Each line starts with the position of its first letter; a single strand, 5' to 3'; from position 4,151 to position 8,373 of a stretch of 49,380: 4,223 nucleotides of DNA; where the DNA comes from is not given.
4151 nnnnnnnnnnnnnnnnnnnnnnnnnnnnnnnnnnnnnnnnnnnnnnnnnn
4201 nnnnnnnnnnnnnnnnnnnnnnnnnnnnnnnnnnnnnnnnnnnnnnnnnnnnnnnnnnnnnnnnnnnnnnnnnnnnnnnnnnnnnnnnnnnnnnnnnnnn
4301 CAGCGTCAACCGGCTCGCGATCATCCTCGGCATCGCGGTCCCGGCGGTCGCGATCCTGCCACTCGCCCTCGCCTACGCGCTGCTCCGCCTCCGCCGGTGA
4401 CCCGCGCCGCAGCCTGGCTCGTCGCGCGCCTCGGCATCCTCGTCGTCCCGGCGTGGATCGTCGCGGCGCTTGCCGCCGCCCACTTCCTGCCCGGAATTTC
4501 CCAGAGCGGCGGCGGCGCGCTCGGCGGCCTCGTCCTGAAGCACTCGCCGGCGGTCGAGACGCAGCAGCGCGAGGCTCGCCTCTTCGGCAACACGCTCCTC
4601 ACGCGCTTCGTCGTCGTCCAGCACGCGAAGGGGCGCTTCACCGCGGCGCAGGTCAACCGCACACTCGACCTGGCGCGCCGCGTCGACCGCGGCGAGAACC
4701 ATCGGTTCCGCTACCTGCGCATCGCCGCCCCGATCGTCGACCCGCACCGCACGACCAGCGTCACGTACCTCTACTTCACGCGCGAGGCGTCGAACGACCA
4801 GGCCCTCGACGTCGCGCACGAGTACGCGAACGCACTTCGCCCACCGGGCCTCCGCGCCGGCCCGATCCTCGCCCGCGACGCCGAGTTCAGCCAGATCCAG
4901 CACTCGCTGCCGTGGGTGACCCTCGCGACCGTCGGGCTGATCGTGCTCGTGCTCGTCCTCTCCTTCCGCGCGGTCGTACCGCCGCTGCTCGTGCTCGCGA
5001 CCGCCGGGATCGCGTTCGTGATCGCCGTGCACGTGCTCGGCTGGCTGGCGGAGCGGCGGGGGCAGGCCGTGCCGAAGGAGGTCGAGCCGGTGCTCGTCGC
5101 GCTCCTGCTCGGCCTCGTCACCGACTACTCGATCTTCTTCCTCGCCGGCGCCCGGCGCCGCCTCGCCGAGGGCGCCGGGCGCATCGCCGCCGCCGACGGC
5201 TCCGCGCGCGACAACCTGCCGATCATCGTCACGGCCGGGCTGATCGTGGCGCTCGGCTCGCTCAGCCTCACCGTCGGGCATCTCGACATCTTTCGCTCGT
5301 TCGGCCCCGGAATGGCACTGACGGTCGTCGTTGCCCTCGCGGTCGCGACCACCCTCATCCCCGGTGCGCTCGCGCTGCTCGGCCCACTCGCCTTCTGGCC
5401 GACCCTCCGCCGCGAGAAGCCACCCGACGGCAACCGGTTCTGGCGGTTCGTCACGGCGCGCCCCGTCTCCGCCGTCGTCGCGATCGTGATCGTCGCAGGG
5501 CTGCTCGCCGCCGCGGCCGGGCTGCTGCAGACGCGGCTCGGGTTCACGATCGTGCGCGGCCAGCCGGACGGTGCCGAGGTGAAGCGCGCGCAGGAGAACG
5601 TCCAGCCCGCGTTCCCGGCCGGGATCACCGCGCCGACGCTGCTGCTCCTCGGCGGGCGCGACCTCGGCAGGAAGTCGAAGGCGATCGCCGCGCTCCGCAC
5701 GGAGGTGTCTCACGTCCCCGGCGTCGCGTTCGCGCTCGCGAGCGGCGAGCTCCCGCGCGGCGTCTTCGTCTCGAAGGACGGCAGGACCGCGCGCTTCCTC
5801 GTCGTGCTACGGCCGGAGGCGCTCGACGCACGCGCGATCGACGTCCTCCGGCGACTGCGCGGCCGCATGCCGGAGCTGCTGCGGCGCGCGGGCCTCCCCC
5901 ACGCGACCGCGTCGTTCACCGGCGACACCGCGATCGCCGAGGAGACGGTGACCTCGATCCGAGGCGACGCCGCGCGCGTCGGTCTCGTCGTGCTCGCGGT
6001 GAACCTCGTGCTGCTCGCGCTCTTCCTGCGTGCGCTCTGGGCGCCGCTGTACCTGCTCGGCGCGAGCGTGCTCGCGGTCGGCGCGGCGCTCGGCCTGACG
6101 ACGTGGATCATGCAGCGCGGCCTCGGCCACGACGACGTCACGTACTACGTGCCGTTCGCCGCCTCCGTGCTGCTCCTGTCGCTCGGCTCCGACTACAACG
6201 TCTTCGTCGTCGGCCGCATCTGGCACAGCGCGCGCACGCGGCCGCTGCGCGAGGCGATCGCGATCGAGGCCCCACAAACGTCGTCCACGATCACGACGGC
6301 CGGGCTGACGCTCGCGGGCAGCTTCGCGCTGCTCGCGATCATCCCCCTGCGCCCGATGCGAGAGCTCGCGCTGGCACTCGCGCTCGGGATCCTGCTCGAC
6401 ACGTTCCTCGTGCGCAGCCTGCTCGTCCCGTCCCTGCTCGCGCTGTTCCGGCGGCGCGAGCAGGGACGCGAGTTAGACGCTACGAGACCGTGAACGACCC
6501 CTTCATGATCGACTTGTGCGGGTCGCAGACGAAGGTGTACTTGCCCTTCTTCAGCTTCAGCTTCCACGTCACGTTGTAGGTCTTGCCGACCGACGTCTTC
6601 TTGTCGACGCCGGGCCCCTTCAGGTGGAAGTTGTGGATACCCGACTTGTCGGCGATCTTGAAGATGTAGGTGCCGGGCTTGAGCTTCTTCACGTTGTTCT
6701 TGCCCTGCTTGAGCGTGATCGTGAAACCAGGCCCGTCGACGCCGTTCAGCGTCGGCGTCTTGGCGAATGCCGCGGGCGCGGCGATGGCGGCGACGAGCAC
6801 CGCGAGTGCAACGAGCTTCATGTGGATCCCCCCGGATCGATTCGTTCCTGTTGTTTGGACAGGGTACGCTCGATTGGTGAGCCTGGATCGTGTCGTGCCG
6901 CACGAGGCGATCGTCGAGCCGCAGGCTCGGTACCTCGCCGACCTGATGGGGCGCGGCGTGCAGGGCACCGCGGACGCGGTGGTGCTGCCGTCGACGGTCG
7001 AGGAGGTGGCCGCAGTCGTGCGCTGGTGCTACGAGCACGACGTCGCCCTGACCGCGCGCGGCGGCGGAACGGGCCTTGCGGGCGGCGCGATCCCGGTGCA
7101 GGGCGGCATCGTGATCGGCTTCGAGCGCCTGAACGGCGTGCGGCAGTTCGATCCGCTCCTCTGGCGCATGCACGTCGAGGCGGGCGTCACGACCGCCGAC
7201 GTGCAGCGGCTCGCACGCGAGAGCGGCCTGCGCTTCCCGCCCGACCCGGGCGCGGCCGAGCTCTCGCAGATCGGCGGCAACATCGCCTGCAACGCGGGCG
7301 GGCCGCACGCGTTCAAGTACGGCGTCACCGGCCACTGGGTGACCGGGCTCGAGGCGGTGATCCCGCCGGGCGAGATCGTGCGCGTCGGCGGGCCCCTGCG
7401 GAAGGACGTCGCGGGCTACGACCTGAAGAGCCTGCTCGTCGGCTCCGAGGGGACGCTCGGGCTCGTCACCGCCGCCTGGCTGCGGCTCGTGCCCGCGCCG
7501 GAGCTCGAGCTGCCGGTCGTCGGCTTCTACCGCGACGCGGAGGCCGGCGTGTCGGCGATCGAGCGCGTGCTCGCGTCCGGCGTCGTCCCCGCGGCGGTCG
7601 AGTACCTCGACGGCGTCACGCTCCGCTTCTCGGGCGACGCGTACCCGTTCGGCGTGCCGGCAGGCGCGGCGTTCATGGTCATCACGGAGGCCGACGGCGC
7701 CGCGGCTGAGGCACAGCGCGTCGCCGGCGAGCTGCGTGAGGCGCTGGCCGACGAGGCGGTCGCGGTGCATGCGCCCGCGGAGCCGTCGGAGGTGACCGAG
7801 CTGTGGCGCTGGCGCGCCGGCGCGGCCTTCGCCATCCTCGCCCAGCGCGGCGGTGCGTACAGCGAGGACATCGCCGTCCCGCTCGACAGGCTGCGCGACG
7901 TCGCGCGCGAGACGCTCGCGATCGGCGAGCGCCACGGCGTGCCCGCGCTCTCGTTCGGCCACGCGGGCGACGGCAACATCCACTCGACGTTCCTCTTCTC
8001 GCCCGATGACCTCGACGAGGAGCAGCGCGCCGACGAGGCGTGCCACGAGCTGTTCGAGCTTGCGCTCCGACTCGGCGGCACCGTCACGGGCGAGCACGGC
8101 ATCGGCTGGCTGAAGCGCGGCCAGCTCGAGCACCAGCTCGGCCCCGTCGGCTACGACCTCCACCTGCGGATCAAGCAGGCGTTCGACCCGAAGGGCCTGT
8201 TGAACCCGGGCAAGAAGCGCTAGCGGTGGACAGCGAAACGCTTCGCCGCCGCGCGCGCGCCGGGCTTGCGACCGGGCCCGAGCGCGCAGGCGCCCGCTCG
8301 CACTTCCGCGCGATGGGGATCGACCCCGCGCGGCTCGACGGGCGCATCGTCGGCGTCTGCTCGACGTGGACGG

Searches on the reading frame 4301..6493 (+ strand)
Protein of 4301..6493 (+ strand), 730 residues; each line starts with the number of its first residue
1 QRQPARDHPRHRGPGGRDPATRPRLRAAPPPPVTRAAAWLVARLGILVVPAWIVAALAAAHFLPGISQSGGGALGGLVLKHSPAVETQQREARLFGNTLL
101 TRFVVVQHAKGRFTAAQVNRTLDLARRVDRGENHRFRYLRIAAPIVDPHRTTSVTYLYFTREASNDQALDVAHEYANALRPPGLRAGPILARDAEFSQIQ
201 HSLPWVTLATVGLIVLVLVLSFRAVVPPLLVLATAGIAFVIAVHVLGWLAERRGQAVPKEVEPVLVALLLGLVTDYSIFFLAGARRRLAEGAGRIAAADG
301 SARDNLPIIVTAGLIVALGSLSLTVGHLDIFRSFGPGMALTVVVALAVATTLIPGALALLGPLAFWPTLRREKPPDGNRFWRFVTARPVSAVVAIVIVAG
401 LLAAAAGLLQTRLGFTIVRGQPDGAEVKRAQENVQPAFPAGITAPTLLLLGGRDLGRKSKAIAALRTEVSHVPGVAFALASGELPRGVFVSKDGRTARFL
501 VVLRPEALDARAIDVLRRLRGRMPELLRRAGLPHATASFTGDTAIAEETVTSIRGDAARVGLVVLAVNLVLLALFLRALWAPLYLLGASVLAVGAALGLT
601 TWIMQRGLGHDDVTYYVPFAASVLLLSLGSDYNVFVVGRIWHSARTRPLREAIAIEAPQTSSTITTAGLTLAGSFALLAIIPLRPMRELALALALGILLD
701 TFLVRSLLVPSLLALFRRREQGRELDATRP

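Call 88: search_protein_families(library=pfam, proteins=[window:4301-6493:+], max_evalue=0.00001)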
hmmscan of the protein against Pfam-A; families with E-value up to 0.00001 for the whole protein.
window:4301-6493:+ (730 aa): 1 family
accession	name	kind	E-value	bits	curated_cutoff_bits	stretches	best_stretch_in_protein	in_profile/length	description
PF03176.21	MMPL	-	3.3e-70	237.1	20.5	2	421-719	3-305/333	MMPL family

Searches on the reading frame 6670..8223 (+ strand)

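Call 88: search_protein_families(library=pfam, proteins=[window:6670-8223:+], max_evalue=0.00001)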
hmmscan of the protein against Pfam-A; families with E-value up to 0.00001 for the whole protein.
window:6670-8223:+ (517 aa): 2 families
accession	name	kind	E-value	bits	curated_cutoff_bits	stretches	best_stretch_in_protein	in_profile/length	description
PF02913.24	FAD-oxidase_C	-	1e-54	186.3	21.2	1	286-515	11-247/248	FAD linked oxidases, C-terminal domain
PF01565.28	FAD_binding_4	-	1.2e-38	132.4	26.4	1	102-240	2-139/139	FAD binding domain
